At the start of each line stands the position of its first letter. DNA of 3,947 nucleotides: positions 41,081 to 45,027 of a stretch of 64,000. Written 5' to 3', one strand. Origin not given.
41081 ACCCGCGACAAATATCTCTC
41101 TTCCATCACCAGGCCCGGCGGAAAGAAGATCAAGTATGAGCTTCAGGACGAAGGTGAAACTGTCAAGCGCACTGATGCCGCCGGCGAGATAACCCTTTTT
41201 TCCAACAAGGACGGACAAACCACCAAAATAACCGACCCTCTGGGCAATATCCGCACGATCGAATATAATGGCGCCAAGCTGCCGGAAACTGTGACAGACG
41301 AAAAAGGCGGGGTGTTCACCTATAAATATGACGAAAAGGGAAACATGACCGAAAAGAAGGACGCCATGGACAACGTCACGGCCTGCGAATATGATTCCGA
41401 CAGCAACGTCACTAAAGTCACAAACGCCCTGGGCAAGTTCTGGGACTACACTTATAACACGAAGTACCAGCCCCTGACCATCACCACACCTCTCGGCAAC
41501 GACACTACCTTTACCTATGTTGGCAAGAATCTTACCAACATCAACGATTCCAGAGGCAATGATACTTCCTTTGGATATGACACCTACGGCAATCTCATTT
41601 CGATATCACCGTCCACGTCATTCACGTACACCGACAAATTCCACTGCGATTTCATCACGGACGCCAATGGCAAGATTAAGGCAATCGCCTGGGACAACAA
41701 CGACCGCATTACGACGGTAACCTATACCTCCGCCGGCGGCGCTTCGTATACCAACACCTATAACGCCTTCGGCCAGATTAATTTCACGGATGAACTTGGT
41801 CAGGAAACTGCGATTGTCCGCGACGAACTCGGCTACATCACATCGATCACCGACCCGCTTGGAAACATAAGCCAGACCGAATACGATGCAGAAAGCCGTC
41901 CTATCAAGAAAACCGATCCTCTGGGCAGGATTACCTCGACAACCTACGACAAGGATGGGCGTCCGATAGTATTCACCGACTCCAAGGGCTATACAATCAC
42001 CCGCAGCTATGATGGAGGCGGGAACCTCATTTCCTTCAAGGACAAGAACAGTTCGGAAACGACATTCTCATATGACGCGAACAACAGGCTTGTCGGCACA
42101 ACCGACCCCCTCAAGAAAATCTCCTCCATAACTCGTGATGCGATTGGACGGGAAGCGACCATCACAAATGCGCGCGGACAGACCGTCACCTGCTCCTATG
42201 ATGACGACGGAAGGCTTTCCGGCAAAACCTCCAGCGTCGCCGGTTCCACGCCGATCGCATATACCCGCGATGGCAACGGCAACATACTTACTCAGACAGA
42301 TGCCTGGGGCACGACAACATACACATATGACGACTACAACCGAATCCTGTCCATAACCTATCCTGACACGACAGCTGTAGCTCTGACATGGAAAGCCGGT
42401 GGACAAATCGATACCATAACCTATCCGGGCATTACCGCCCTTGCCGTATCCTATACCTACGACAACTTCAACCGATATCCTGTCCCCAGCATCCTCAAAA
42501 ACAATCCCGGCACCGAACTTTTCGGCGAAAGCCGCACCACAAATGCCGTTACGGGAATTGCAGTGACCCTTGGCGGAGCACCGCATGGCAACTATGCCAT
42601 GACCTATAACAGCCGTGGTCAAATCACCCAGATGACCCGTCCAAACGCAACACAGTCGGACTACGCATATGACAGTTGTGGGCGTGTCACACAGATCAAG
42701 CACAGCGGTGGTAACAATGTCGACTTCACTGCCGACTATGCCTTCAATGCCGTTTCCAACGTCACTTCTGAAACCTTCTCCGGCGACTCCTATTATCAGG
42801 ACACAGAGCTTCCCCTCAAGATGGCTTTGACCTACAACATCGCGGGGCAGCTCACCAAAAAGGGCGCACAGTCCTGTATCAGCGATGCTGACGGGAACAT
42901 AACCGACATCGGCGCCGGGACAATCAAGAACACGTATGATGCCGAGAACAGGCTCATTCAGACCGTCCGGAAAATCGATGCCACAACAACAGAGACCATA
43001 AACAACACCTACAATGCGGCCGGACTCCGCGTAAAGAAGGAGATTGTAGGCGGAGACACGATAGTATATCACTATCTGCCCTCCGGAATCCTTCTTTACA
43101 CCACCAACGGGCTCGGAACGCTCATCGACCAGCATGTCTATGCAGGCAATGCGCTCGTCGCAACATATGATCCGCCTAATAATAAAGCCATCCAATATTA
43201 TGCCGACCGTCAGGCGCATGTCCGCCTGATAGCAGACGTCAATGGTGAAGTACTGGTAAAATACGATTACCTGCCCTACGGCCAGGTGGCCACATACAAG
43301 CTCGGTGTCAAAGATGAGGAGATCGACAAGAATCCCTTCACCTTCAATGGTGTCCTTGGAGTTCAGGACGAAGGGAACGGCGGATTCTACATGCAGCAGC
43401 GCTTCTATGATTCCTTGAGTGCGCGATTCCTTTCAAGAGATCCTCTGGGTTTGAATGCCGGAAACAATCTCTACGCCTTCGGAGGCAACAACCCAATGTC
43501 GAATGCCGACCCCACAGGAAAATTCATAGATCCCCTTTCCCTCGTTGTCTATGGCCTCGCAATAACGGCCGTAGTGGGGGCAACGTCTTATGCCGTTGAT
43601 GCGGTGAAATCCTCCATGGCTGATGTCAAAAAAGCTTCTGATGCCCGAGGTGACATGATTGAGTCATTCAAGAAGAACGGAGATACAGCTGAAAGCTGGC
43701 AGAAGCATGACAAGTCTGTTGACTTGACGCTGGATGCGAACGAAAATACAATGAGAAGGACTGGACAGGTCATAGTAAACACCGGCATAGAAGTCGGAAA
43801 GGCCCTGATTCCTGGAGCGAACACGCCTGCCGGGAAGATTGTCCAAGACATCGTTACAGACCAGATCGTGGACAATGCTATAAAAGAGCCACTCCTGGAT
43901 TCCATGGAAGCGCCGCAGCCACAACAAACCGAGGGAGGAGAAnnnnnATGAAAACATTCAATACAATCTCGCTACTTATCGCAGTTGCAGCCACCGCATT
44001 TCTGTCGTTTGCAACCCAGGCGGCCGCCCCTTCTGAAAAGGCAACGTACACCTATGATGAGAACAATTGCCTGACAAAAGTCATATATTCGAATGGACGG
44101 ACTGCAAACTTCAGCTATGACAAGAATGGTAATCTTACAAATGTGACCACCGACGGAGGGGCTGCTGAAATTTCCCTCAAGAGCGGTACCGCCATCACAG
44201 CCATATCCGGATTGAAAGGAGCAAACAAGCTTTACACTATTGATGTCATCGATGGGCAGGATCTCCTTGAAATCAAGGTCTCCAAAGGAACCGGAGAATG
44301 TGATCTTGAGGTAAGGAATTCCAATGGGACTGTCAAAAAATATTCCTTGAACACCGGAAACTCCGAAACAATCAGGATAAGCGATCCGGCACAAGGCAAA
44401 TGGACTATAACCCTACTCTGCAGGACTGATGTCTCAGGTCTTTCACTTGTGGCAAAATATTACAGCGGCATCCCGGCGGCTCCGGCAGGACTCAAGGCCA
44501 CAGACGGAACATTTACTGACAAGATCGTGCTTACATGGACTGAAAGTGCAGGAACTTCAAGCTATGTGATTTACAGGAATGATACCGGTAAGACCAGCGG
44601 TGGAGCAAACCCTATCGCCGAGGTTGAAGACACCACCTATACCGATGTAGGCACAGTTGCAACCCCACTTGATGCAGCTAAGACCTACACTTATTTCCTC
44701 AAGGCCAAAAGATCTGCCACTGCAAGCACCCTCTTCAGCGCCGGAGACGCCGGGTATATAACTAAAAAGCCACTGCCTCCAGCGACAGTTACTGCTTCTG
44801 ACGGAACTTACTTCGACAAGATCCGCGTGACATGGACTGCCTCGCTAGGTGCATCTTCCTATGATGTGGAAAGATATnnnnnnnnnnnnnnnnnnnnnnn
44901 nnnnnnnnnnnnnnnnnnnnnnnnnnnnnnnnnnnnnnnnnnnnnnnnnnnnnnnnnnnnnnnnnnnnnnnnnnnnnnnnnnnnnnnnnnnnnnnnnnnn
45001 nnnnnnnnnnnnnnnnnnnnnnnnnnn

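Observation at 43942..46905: Rhs array is bookended by two proteins sharing a ~410-aa C-terminal module; the downstream one begins with two orphan YD repeats and is start/stop-coupled to Rhs3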

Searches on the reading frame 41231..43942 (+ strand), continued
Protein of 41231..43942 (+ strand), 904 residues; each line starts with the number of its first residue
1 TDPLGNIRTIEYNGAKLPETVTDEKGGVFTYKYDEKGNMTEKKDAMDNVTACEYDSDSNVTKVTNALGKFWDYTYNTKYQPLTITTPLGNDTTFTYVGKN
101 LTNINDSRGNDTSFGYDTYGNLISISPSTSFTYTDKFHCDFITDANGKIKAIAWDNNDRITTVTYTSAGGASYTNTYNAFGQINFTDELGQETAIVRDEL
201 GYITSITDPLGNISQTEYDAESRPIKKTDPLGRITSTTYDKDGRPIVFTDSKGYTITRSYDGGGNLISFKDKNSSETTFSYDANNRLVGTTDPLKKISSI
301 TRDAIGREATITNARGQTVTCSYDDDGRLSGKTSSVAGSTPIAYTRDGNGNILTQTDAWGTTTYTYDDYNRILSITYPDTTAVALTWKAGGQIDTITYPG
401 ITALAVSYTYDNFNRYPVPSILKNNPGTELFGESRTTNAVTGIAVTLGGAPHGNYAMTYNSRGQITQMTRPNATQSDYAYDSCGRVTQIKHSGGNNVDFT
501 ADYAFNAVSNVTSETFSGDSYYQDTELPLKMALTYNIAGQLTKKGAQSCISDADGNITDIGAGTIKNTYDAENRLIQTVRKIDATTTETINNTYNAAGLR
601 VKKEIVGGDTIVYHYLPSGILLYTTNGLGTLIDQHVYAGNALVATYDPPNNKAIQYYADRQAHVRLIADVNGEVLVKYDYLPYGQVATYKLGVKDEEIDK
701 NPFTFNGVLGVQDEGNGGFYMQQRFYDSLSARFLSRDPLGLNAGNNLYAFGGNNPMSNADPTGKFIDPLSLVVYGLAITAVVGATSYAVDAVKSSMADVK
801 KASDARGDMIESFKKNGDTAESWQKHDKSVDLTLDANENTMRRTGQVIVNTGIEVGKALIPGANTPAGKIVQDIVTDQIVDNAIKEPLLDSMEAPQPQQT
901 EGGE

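Call 86: search_protein_families(library=ncbifam, proteins=[L077:12868-13650:+, L079:12315-13049:+, L080:8328-10832:+, L081:7623-9209:+], max_evalue=0.01)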
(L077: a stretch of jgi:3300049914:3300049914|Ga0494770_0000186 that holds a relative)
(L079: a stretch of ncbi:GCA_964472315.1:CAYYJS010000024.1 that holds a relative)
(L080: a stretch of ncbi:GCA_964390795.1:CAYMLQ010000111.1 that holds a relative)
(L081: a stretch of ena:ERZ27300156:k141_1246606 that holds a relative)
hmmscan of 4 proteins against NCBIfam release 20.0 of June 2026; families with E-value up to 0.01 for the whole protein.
L077:12868-13650:+ (261 aa): 4 families
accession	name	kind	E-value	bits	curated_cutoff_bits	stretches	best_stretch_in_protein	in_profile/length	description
NF045861.1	glide_Gli349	exception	0.00031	17.5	1750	1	102-141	2711-2751/3169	gliding machinery surface structure protein Gli349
TIGR01643.1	YD_repeat_2x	repeat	0.00076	19.9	15.8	1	29-57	1-29/42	YD repeat-containing protein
NF047961.1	adhesin_HupY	equivalog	0.0016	16.6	1250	1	102-157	197-251/978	leucine-rich repeat adhesin HupY/LrrG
NF038275.1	Myrrnad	domain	0.0018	18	40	1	71-105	46-80/81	MyrrNad domain-containing protein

L079:12315-13049:+ (245 aa): 0 families

L080:8328-10832:+ (835 aa): 1 family
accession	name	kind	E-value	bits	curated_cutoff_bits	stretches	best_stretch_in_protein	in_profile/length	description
NF038353.1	FxLYD_dom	domain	0.00018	21.3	23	1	142-186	13-56/71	FxLYD domain-containing protein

L081:7623-9209:+ (529 aa): 1 family
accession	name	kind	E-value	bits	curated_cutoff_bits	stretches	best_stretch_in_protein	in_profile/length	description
TIGR01643.1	YD_repeat_2x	repeat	0.00038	20.9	15.8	1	30-62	1-33/42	YD repeat-containing protein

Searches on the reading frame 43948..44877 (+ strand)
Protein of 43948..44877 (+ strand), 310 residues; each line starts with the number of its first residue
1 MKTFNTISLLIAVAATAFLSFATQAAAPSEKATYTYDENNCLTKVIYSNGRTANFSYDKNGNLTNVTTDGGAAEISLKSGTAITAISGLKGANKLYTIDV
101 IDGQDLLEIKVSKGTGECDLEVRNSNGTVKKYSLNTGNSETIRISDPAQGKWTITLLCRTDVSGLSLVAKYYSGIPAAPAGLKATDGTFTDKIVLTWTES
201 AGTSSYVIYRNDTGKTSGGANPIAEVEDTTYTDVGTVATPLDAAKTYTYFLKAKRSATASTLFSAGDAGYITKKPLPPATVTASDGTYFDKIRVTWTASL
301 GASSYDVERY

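Call 46: find_related_loci(query=A3, collection=metagenome_contigs, flank=10000)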
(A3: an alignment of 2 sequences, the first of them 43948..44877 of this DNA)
Query A3 (310 aa) in metagenome_contigs; peptide patterns used: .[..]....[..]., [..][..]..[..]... (x = any residue, [..] = any of these).
600 stretches matched a pattern (row limit reached: there are more); 15 encode a relative of the query (tblastn E <= 1e-3); 15 distinct loci.
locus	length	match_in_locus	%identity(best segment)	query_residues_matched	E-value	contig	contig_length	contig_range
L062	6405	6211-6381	44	4-62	8e-8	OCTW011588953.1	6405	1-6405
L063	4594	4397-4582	41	1-68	9e-8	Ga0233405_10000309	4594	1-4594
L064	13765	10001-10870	37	23-121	2e-6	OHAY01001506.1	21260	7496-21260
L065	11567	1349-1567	32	28-100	3e-6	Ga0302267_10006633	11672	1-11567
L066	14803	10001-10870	36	23-121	7e-6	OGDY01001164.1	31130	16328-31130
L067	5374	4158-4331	39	4-63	7e-6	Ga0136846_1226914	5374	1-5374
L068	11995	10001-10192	32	9-77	7e-6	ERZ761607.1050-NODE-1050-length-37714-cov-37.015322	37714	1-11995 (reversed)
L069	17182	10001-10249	34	15-99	5e-6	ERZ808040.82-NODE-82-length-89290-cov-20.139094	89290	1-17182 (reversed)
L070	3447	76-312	35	19-99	1e-5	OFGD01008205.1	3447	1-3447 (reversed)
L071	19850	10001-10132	50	17-64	2e-5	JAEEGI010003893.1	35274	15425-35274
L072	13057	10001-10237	35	19-99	1e-5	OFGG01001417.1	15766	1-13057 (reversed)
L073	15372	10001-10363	33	32-151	2e-5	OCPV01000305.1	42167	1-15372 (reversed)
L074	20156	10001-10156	42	23-74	2e-5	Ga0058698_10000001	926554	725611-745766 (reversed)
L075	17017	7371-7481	43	27-63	4e-5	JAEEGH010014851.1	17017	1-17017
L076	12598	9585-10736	55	19-66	4e-5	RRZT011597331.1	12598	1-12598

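Call 59: search_protein_families(library=pfam, proteins=[L071:9968-11095:+, L068:9983-11311:+], max_evalue=0.01)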
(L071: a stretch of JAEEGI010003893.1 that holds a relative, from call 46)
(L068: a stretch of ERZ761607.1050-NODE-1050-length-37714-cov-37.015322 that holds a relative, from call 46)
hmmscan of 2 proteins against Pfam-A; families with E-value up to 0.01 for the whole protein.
L071:9968-11095:+ (376 aa): 5 families
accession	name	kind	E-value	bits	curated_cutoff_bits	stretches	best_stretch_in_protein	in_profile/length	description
PF18998.6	Flg_new_2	-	9.4e-13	48.4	23.6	1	69-132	1-70/73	Divergent InlB B-repeat domain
PF00404.24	Dockerin_1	-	2.5e-11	44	22.9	1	294-347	2-56/57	Dockerin type I domain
PF05593.20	RHS_repeat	-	2.1e-07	31.6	22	2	27-56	1-30/38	RHS Repeat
PF13202.12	EF-hand_5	-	9.4e-06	25.3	25.9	0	326-339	7-20/25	EF hand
PF00036.39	EF-hand_1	-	3e-05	23.7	25.4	0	289-310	4-25/29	EF hand domain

L068:9983-11311:+ (443 aa): 4 families
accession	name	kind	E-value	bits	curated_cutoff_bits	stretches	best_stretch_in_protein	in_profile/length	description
PF13860.13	FlgD_ig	-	1.3e-16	60.8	27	1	366-432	11-77/79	FlgD Ig-like domain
PF18962.6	Por_Secre_tail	-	3.8e-06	27.5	27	1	359-439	2-73/75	Secretion system C-terminal sorting domain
PF05593.20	RHS_repeat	-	6.5e-06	26.9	22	1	29-66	1-38/38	RHS Repeat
PF13585.12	CHU_C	-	0.0017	18.9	27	0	375-433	24-76/86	CHU_C Type IX secretion signal domain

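Call 86: search_protein_families(library=ncbifam, proteins=[L071:9968-11095:+, L068:9983-11311:+], max_evalue=0.01)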
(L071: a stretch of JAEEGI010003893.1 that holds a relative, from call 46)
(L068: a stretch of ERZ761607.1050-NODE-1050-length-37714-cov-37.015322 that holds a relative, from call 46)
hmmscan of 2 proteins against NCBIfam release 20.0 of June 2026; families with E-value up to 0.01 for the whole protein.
L071:9968-11095:+ (376 aa): 2 families
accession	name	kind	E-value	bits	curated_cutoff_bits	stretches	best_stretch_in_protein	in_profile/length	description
NF049990.1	CellobisidaseCelK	equivalog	1e-06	27.3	1700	1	289-348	825-883/889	cellulose 1,4-beta-cellobiosidase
TIGR01643.1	YD_repeat_2x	repeat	2.6e-05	24.6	15.8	1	27-66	1-40/42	YD repeat-containing protein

L068:9983-11311:+ (443 aa): 9 families
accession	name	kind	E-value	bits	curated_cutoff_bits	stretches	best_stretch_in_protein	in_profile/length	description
NF005176.1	PRK06655.1-1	equivalog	1.4e-12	48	230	1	366-434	85-153/197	flagellar hook assembly protein FlgD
TIGR04183.1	Por_Secre_tail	domain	2.7e-08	33.7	23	1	359-439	2-69/72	T9SS type A sorting domain-containing protein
NF033707.1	T9SS_sortase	equivalog_domain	1.2e-07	29.8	420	1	357-437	1000-1084/1095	type IX secretion system sortase PorU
NF009276.0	PRK12633.1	equivalog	3.2e-07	30.3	383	1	366-430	117-181/234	flagellar basal body rod modification protein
NF009452.0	PRK12812.1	equivalog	4.2e-05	22.9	258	1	372-429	144-205/289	flagellar basal body rod modification protein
NF052323.1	T9SSA_dep_M6i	equivalog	4.7e-05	21.5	600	1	358-420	960-1022/1043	T9SS-dependent M6-like inactivated metalloprotease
TIGR01643.1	YD_repeat_2x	repeat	9.5e-05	22.8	15.8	1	29-67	1-40/42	YD repeat-containing protein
NF009453.0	PRK12813.1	equivalog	0.0011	18.6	264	1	376-431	122-174/223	flagellar basal body rod modification protein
NF009277.0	PRK12634.1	equivalog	0.0058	16.7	333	0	380-426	124-170/221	flagellar basal body rod modification protein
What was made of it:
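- On T9SS C-terminal sorting domain (Por_Secre_tail / TIGR04183): The L068 stub partner does: 33.7 bits against a 23-bit cut-off (call 86).
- Closest known: C-terminal sorting or anchoring domains that are expanded as paralogs within a lineage. Same: The stub partners in other phyla really do carry a T9SS CTD or a dockerin (calls 59, 86).
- The partners in L068 and L071 end in a T9SS sorting domain and a dockerin, which act on the producer's side (calls 59, 86).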
